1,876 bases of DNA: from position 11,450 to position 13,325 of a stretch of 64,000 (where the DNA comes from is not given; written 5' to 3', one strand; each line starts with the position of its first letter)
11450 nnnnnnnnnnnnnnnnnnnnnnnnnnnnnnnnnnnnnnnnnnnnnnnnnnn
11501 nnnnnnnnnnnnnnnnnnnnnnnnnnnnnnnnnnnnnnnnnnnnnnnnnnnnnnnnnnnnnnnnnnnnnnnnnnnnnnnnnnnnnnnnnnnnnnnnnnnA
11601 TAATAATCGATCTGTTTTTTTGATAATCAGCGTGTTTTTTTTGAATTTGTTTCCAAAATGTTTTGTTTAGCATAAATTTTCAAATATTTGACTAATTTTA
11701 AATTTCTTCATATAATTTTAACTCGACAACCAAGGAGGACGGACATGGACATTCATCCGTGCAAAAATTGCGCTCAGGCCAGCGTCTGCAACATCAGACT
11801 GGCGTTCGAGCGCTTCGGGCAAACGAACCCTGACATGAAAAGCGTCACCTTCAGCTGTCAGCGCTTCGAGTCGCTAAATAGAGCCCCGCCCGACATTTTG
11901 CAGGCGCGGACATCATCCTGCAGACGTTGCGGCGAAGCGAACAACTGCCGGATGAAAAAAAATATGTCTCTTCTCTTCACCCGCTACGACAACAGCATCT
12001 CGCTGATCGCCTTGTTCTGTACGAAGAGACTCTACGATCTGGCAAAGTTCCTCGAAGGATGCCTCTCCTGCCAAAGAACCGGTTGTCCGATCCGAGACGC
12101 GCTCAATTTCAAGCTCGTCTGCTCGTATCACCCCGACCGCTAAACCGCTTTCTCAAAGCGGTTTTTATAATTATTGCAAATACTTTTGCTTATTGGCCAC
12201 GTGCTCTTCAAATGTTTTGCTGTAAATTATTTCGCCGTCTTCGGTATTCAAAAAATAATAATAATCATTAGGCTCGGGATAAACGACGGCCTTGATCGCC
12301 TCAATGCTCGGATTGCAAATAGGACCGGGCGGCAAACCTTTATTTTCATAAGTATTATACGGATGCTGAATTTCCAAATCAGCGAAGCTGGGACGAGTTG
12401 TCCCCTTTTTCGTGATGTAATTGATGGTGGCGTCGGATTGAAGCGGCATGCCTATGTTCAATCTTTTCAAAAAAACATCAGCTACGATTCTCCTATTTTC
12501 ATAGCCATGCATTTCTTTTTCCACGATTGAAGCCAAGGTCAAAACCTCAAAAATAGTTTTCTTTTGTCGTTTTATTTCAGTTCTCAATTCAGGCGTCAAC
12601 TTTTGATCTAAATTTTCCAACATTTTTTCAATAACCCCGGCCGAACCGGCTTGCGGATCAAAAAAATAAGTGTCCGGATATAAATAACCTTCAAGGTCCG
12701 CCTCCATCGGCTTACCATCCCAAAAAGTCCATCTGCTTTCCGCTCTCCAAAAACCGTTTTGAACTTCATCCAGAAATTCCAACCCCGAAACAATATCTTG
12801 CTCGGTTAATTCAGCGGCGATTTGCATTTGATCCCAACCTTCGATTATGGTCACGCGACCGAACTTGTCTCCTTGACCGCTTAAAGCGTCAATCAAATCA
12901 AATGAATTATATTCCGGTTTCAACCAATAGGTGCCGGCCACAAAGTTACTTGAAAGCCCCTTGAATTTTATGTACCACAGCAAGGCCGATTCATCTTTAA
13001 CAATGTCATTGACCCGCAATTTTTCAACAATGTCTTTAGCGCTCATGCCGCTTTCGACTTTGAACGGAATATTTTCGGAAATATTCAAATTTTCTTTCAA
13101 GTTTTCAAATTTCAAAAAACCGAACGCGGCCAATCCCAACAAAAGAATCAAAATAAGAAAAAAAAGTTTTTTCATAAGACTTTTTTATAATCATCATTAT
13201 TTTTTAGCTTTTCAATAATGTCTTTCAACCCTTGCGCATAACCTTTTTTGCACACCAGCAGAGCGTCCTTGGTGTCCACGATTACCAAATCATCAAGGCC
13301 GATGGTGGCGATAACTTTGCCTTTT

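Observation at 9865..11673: Orphan, apparently leaderless DNA methyltransferase next to a translin-family protein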

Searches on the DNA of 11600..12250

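Call 54: search_rna_families(source=window, start=11600, end=12250, threshold=evalue, max_evalue=1)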
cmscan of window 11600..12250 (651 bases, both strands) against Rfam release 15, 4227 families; matches with E-value up to 1: 0.
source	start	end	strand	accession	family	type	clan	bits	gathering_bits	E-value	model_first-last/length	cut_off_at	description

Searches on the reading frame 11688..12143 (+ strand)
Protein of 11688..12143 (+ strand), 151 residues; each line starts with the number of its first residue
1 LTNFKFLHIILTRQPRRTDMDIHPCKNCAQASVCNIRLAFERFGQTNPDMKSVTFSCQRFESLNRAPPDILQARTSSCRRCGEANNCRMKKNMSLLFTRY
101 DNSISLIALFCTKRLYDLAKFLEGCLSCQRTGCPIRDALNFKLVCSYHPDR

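Call 3: search_protein_families(library=pfam, proteins=[window:11688-12143:+], max_evalue=0.1)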
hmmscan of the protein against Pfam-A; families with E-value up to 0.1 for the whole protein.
window:11688-12143:+ (151 aa): 0 families

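Call 4: search_protein_families(library=ncbifam, proteins=[window:11688-12143:+], max_evalue=0.1)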
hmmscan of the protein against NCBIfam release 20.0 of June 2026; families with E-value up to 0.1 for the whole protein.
window:11688-12143:+ (151 aa): 0 families

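Call 56: find_homologous_proteins(query=window:11745-12143:+)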
Query window:11745-12143:+ (132 aa): 2 proteins with E <= 0.001 among 6 candidates.
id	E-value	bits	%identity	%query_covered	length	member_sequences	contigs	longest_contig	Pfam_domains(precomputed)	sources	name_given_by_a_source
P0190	1.0e-84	299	100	100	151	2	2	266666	-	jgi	-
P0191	2.6e-42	162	58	100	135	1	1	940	-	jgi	jgi:hypothetical protein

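Call 67: search_protein_families(library=padloc, proteins=[window:11745-12143:+], max_evalue=0.01)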
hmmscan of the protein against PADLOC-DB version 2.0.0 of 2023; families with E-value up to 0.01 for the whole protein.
window:11745-12143:+ (132 aa): 0 families

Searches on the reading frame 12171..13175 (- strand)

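Call 3: search_protein_families(library=pfam, proteins=[window:12171-13175:-], max_evalue=0.1)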
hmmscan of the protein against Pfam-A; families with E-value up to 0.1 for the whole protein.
window:12171-13175:- (334 aa): 1 family
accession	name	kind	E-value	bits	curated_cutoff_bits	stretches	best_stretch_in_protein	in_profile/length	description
PF02618.21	YceG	-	2.8e-80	270.2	32.4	1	38-331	1-275/275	YceG-like family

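Call 67: search_protein_families(library=padloc, proteins=[window:12171-13175:-], max_evalue=0.01)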
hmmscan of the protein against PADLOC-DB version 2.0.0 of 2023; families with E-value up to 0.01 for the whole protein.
window:12171-13175:- (334 aa): 1 family
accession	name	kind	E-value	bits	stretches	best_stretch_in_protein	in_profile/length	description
PDLC01589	Cas8b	-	0.0053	13.9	0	182-265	290-367/433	CAS-I-B; effector_LS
